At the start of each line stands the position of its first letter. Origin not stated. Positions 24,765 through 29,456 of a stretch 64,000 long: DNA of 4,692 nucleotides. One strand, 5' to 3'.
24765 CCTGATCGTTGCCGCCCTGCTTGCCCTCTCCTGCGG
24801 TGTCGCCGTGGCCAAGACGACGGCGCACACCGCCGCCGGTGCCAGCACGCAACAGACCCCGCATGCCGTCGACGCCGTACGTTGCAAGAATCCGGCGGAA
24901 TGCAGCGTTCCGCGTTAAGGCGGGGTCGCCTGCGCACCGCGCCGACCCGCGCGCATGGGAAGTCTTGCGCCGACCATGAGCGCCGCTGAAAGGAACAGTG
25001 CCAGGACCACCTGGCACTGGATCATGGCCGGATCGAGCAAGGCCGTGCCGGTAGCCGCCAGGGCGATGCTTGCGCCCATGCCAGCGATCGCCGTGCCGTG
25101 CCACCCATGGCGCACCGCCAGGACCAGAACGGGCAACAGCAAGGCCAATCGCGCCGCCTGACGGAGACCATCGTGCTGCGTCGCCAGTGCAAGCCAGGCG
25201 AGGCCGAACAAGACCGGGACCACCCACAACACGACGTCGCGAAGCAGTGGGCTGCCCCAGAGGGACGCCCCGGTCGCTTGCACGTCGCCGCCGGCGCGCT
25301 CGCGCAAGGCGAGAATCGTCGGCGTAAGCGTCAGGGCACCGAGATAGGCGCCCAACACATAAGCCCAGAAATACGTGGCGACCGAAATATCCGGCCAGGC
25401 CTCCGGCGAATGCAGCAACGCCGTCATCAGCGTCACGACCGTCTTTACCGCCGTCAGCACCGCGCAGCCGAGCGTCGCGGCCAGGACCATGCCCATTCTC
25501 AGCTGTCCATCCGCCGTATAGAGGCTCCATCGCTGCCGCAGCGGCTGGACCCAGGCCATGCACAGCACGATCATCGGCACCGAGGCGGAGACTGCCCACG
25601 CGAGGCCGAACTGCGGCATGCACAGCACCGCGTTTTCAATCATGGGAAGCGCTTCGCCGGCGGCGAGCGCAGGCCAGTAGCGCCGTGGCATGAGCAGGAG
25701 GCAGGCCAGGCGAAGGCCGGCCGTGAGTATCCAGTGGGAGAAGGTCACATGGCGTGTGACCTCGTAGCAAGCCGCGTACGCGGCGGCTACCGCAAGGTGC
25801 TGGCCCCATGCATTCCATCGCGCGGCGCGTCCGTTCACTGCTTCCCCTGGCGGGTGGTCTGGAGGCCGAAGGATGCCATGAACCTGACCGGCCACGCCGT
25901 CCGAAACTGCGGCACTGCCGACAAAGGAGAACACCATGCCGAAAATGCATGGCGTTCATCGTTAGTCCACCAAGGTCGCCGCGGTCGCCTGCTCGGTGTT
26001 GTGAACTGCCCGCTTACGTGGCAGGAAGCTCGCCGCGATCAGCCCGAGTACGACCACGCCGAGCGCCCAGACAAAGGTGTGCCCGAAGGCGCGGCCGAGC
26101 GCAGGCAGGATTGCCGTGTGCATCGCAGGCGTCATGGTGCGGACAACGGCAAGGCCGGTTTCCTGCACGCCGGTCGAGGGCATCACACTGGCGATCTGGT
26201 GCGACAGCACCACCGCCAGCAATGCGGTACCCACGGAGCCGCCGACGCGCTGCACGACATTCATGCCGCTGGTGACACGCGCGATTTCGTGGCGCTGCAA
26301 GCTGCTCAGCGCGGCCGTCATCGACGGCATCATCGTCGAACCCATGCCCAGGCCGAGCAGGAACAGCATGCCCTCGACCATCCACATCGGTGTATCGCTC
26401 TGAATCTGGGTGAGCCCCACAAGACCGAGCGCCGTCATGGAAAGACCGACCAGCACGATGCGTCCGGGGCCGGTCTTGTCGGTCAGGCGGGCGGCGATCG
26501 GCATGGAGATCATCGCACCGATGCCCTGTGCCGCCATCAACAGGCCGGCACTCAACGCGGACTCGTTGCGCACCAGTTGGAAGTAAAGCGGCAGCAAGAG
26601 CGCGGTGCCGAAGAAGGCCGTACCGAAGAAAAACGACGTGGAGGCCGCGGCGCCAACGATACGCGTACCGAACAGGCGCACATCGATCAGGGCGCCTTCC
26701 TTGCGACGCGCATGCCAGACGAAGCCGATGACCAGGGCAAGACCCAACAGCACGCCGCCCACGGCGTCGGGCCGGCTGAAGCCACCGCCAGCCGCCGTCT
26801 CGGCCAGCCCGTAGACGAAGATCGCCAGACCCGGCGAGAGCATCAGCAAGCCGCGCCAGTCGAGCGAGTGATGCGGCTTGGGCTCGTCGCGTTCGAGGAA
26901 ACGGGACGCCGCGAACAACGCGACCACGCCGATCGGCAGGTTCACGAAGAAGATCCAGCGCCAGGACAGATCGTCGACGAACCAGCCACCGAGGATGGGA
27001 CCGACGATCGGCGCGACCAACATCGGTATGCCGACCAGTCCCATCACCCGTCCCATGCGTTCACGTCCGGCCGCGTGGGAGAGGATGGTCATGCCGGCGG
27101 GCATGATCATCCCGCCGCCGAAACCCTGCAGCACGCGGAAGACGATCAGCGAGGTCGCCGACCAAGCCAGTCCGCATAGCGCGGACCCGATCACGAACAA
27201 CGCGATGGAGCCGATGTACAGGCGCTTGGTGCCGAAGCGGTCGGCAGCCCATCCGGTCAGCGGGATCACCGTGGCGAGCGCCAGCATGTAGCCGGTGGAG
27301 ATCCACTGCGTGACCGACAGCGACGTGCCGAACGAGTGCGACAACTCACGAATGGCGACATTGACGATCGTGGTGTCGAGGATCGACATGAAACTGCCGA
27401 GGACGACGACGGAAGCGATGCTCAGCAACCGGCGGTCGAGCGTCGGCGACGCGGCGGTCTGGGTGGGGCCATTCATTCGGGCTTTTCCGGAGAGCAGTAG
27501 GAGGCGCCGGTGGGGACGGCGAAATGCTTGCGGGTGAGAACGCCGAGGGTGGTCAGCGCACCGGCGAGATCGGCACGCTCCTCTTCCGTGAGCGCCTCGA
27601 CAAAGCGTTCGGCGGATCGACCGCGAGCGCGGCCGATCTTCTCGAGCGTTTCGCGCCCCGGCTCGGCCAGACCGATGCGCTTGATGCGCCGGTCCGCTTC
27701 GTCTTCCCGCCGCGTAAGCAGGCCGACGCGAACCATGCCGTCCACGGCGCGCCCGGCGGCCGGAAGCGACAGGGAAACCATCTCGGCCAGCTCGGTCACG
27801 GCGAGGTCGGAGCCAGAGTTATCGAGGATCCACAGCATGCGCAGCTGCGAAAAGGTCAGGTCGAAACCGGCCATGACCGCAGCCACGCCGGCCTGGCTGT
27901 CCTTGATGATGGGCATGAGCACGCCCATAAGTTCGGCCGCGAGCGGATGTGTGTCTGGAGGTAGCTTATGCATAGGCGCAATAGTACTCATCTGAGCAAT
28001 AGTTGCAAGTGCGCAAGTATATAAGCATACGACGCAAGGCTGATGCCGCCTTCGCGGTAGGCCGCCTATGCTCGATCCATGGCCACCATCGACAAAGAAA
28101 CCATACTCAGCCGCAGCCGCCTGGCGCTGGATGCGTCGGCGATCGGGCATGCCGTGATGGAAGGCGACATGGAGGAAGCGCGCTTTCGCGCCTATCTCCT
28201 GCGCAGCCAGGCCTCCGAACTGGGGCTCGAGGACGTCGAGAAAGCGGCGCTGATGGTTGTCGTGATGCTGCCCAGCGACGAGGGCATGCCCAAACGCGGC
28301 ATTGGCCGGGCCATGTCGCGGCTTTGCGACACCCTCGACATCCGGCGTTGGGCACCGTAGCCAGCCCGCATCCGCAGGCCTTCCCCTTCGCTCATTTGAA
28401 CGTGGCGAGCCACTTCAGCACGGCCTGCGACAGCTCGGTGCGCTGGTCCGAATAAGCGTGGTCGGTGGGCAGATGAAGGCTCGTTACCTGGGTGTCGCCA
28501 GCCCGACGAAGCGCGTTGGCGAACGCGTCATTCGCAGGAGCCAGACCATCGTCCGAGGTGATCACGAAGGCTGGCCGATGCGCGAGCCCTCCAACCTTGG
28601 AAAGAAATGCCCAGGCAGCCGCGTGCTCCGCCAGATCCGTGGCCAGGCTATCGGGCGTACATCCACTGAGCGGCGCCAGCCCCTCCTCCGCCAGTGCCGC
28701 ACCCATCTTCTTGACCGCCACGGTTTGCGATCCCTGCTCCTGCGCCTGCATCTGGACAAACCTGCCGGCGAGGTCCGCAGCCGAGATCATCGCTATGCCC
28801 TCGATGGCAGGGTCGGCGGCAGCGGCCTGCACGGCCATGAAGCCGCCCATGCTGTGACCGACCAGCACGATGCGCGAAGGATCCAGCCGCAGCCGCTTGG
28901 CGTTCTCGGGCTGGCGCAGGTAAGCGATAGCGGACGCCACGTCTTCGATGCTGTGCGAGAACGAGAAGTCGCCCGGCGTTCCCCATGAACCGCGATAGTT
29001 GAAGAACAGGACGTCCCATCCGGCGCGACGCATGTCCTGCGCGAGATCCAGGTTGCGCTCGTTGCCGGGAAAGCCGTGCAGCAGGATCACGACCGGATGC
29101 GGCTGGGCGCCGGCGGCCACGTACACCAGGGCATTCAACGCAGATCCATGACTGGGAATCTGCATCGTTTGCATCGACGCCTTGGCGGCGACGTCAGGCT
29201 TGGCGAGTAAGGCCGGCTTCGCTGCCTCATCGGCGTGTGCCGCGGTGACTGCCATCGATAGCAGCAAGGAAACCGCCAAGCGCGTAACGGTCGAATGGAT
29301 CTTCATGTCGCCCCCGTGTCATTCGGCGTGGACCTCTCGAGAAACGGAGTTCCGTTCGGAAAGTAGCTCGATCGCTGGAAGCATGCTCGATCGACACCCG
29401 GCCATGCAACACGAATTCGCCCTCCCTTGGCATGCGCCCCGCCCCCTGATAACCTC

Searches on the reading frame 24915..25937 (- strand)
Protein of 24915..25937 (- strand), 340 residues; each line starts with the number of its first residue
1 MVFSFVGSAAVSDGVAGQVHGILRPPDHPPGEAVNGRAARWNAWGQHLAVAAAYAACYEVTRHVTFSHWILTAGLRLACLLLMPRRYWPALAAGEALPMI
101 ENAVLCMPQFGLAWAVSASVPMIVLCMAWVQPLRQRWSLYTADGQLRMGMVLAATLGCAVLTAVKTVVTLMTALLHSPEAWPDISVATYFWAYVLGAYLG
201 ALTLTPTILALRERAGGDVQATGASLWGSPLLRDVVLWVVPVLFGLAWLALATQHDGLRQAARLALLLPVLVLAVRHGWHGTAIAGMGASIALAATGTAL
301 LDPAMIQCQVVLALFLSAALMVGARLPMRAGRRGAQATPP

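Call 11: search_protein_families(library=pfam, proteins=[window:24915-25937:-], max_evalue=0.001)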
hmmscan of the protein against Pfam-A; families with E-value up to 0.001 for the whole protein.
window:24915-25937:- (340 aa): 1 family
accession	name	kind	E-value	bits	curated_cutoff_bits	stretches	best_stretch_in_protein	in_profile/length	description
PF05231.19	MASE1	-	8.5e-12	45.2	29.8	1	62-322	25-287/299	MASE1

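Call 67: search_protein_families(library=padloc, proteins=[window:24915-25838:-], max_evalue=0.01)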
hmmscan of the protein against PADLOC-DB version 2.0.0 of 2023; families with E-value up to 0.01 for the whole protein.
window:24915-25838:- (307 aa): 0 families

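Call 68: search_protein_families(library=phrogs, proteins=[window:24915-25838:-], max_evalue=0.01)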
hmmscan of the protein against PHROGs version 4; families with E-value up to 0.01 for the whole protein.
window:24915-25838:- (307 aa): 0 families

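Call 95: search_protein_families(library=pfam, proteins=[L101:3-1334:+, L101:1971-2501:+], max_evalue=0.05)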
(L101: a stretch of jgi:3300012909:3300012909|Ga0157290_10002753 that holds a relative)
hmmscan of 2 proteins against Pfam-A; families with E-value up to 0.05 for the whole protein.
L101:3-1334:+ (443 aa): 2 families
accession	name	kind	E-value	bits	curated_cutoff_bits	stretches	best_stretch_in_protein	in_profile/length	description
PF05593.20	RHS_repeat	-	2.2e-08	34.7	22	3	34-62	1-29/38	RHS Repeat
PF17780.6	OCRE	-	0.002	18.5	24.7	1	242-270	12-42/52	OCRE domain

L101:1971-2501:+ (176 aa): 0 families

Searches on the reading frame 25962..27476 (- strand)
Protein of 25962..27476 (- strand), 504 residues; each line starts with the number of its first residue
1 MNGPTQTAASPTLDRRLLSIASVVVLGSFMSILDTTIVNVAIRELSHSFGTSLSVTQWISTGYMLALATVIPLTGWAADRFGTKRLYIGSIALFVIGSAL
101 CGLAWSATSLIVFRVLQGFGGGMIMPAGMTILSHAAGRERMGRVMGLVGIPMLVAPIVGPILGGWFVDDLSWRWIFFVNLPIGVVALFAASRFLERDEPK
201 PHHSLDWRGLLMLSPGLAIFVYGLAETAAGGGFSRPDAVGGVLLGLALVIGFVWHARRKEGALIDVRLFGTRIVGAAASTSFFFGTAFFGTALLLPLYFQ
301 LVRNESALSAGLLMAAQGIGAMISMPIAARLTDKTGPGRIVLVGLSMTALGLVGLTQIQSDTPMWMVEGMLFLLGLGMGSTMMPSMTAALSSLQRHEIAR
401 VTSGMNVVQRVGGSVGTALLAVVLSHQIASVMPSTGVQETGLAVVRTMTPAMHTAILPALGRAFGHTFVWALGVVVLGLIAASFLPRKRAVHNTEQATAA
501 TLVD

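Call 11: search_protein_families(library=pfam, proteins=[window:25962-27476:-], max_evalue=0.001)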
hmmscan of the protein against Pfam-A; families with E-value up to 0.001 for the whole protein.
window:25962-27476:- (504 aa): 3 families
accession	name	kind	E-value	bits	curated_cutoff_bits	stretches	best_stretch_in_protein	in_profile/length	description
PF07690.21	MFS_1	-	2e-64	218.2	33.4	1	25-417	2-347/347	Major Facilitator Superfamily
PF13347.12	MFS_2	-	7.6e-09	35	27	2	56-135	261-342/427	MFS/sugar transport protein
PF00083.30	Sugar_tr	-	5.8e-08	32.5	22.3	1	21-188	2-186/452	Sugar (and other) transporter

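Call 95: search_protein_families(library=pfam, proteins=[L101:3-1334:+, L101:1971-2501:+], max_evalue=0.05)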
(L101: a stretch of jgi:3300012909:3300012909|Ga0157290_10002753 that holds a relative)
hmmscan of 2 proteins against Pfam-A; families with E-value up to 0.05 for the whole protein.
L101:3-1334:+ (443 aa): 2 families
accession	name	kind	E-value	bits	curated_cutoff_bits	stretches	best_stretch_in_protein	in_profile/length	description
PF05593.20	RHS_repeat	-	2.2e-08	34.7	22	3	34-62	1-29/38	RHS Repeat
PF17780.6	OCRE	-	0.002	18.5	24.7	1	242-270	12-42/52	OCRE domain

L101:1971-2501:+ (176 aa): 0 families

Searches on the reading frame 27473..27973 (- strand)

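Call 95: search_protein_families(library=pfam, proteins=[L101:3-1334:+, L101:1971-2501:+], max_evalue=0.05)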
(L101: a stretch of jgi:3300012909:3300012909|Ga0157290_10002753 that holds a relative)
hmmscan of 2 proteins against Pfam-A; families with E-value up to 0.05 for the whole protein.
L101:3-1334:+ (443 aa): 2 families
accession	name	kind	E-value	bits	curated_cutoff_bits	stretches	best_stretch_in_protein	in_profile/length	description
PF05593.20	RHS_repeat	-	2.2e-08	34.7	22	3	34-62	1-29/38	RHS Repeat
PF17780.6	OCRE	-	0.002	18.5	24.7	1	242-270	12-42/52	OCRE domain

L101:1971-2501:+ (176 aa): 0 families

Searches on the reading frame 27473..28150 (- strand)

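Call 11: search_protein_families(library=pfam, proteins=[window:27473-28150:-], max_evalue=0.001)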
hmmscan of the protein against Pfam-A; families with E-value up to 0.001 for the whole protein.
window:27473-28150:- (225 aa): 2 families
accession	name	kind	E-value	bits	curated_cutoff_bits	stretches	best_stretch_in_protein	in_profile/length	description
PF12802.13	MarR_2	-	3e-11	43.7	27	1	97-156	2-61/61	MarR family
PF01047.28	MarR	-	8.3e-11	42.1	24.6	1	98-156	1-58/59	MarR family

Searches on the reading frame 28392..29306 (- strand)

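Call 11: search_protein_families(library=pfam, proteins=[window:28392-29306:-], max_evalue=0.001)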
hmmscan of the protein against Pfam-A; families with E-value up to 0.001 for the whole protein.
window:28392-29306:- (304 aa): 13 families
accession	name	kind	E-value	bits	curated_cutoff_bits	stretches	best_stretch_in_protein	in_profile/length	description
PF12697.13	Abhydrolase_6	-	1.9e-14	55.3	26.3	1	73-289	1-211/217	Alpha/beta hydrolase family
PF00561.26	Abhydrolase_1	-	2.2e-12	47.6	25.8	1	71-176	1-102/245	alpha/beta hydrolase fold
PF12146.15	Hydrolase_4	-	3.3e-12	46.6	27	1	68-177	2-110/239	Serine aminopeptidase, S33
PF20434.5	BD-FAE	-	5.8e-11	42.7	26.8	1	66-164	9-109/215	BD-FAE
PF07859.19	Abhydrolase_3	-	5.3e-09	36.6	25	1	95-275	28-198/210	alpha/beta hydrolase fold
PF02129.25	Peptidase_S15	-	5.9e-06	26.6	23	1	57-179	5-132/262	X-Pro dipeptidyl-peptidase (S15 family)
PF08538.16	DUF1749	-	1.6e-05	24.6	24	1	87-156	51-117/299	Protein of unknown function (DUF1749)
PF01738.24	DLH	-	0.00015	21.9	21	0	59-172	3-125/217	Dienelactone hydrolase family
PF07819.20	PGAP1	-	0.00021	21.5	24.3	1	125-164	74-111/233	PGAP1-like alpha/beta domain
PF00756.26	Esterase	-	0.00025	21.4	22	0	138-168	109-139/251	Putative esterase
PF02230.22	Abhydrolase_2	-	0.00039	20.8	23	0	138-175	101-137/217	Phospholipase/Carboxylesterase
PF00326.27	Peptidase_S9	-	0.00039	20.4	22.6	0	96-166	14-86/213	Prolyl oligopeptidase family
PF11187.14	Mbeg1-like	-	0.00046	20.1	21.1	1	114-196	59-137/224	Mbeg1-like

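Call 95: search_protein_families(library=pfam, proteins=[L101:3-1334:+, L101:1971-2501:+], max_evalue=0.05)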
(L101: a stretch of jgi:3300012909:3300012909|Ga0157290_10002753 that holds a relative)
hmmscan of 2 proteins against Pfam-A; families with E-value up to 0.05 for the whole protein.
L101:3-1334:+ (443 aa): 2 families
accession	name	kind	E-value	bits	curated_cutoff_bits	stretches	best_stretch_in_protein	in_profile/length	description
PF05593.20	RHS_repeat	-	2.2e-08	34.7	22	3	34-62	1-29/38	RHS Repeat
PF17780.6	OCRE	-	0.002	18.5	24.7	1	242-270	12-42/52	OCRE domain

L101:1971-2501:+ (176 aa): 0 families
